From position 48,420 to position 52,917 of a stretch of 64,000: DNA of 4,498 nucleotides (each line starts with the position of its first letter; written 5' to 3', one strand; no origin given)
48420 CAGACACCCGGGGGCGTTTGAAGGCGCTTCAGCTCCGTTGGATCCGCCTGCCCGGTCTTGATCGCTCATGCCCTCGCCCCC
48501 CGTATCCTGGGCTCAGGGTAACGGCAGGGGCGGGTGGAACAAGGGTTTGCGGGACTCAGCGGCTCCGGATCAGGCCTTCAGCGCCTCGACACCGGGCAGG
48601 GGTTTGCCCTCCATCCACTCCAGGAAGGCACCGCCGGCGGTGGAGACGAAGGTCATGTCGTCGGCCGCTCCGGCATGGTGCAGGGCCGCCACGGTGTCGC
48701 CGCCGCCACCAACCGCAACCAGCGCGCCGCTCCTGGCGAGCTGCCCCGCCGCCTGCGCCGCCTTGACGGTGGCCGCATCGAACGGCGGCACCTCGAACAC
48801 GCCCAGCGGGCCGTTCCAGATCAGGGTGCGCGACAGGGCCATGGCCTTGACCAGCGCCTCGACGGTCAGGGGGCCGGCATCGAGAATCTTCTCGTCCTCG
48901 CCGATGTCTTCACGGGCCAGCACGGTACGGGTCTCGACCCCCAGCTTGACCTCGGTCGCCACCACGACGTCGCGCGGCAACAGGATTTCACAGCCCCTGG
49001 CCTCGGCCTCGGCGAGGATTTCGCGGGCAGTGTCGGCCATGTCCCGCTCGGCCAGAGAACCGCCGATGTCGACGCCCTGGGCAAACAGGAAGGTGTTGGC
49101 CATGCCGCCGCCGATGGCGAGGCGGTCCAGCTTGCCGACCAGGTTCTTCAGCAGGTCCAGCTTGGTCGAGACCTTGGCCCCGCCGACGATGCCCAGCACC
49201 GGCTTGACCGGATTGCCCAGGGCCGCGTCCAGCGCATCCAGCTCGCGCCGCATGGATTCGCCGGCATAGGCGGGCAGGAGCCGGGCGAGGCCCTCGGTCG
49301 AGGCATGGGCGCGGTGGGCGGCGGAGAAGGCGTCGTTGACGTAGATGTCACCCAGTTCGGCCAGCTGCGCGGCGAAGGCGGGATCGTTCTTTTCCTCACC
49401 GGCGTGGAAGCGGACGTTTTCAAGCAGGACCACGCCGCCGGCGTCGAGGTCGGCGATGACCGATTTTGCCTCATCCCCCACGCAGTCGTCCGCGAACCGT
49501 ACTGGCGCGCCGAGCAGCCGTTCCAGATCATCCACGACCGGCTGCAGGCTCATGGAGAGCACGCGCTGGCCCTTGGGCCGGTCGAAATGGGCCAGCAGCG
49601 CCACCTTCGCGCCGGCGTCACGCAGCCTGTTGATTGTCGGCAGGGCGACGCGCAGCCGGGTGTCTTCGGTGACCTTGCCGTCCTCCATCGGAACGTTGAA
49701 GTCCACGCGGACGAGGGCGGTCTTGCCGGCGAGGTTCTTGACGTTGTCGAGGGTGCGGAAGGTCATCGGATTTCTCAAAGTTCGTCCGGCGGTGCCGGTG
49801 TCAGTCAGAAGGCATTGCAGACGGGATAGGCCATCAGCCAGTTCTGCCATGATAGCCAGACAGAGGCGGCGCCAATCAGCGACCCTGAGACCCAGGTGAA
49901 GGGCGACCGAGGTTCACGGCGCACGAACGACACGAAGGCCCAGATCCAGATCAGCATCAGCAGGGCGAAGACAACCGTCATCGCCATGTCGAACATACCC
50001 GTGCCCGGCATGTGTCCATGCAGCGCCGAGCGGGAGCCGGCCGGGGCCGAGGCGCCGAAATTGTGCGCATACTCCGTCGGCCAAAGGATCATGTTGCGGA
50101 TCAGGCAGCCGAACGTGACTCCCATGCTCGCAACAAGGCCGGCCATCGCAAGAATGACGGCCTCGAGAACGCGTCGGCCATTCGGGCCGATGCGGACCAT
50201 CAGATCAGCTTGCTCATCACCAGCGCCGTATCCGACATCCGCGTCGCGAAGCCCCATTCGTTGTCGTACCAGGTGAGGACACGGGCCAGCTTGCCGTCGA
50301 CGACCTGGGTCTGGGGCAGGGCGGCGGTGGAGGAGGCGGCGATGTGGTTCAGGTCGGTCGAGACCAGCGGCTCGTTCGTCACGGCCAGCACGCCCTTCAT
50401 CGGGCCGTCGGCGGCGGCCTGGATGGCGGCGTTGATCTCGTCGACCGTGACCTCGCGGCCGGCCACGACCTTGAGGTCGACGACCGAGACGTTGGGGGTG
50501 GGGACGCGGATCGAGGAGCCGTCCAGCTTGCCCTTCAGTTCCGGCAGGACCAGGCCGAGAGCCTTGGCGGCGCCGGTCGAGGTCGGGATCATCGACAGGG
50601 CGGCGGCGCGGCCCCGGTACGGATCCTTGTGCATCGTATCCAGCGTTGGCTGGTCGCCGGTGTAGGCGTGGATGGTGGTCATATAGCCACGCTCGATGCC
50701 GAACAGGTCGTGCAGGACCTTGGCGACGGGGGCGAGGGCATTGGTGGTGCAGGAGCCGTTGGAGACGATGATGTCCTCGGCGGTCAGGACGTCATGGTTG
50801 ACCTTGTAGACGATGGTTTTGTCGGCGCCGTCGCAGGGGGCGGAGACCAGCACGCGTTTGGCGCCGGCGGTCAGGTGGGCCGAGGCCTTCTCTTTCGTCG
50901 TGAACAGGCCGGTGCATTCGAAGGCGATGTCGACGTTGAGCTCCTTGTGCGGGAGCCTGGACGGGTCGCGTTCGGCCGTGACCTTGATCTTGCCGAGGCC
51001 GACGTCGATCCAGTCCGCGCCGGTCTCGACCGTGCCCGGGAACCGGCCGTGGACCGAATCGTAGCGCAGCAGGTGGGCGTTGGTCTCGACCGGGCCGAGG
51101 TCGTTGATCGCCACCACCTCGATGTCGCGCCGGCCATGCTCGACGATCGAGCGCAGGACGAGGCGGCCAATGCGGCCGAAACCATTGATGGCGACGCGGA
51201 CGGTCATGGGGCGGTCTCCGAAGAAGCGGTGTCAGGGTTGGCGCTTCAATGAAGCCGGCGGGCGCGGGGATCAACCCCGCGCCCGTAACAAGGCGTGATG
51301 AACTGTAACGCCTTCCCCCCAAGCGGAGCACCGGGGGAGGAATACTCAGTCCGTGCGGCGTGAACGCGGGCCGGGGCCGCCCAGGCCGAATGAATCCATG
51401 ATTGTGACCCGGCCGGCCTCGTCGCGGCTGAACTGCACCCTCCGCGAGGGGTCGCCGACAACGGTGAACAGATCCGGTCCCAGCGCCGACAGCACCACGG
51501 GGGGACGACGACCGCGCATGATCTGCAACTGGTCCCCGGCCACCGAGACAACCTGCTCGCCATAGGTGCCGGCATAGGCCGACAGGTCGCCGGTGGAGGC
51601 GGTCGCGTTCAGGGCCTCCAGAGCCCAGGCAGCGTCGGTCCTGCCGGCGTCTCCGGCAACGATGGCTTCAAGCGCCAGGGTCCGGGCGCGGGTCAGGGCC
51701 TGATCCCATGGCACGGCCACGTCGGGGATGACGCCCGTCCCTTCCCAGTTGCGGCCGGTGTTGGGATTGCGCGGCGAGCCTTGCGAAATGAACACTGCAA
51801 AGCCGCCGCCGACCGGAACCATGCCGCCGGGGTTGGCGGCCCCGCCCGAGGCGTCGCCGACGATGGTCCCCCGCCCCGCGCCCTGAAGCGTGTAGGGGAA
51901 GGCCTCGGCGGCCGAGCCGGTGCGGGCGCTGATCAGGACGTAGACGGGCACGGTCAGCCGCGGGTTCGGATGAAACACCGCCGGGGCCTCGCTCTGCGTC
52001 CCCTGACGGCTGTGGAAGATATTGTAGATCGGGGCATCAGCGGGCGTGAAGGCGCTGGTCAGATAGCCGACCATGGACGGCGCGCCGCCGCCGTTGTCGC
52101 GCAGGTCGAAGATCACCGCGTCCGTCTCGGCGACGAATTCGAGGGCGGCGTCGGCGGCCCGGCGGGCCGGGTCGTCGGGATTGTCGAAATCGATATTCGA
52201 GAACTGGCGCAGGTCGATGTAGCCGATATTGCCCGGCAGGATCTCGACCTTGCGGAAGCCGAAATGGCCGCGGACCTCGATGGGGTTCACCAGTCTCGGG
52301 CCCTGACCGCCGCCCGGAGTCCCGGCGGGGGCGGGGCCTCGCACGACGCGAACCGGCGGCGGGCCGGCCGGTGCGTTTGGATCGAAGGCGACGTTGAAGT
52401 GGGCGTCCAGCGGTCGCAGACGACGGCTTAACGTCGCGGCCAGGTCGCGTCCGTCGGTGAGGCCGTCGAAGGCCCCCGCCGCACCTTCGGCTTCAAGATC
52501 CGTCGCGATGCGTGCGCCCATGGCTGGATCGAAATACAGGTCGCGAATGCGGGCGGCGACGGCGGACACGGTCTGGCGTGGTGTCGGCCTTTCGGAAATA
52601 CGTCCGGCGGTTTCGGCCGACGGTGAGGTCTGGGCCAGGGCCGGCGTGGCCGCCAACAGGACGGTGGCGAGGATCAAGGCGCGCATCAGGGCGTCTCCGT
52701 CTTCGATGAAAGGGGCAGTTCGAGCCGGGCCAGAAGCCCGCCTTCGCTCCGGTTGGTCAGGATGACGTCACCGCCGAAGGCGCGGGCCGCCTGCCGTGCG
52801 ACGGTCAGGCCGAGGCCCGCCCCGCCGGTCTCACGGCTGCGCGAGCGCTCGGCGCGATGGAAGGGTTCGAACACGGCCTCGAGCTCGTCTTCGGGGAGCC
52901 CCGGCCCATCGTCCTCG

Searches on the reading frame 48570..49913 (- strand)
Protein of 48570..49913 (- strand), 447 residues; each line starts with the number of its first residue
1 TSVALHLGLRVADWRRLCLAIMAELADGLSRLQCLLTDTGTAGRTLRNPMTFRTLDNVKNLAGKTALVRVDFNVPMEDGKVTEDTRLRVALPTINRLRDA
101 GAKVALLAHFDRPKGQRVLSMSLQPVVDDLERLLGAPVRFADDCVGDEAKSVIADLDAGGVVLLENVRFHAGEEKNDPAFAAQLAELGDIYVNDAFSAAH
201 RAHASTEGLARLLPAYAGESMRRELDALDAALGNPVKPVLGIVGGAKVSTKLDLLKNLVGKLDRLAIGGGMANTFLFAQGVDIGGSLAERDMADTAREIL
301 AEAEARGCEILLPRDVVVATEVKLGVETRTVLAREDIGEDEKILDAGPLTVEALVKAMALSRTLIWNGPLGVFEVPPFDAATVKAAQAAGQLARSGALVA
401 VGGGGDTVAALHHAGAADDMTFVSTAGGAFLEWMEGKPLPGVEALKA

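Call 53: search_protein_families(library=pfam, proteins=[window:48570-49913:-], max_evalue=0.0001)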
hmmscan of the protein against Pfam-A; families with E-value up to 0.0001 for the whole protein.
window:48570-49913:- (447 aa): 1 family
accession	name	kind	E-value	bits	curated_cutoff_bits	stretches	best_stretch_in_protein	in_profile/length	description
PF00162.24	PGK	-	3.4e-142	474.4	27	1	60-437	5-379/379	Phosphoglycerate kinase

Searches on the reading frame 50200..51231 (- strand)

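Call 53: search_protein_families(library=pfam, proteins=[window:50200-51231:-], max_evalue=0.0001)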
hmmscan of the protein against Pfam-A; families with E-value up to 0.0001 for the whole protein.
window:50200-51231:- (343 aa): 2 families
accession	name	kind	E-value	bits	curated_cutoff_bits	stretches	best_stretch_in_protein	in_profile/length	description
PF02800.25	Gp_dh_C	-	2.4e-61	206.4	24.4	1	166-322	1-158/158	Glyceraldehyde 3-phosphate dehydrogenase, C-terminal domain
PF00044.30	Gp_dh_N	-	1.8e-35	121.7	31.7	1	11-113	1-101/101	Glyceraldehyde 3-phosphate dehydrogenase, NAD binding domain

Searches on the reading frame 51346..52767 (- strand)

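Call 53: search_protein_families(library=pfam, proteins=[window:51346-52767:-], max_evalue=0.0001)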
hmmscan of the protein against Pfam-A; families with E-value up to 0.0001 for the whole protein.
window:51346-52767:- (473 aa): 1 family
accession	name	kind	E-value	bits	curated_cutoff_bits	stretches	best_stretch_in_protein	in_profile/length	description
PF03572.23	Peptidase_S41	-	2.4e-22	79.7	24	1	180-352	1-165/165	Peptidase family S41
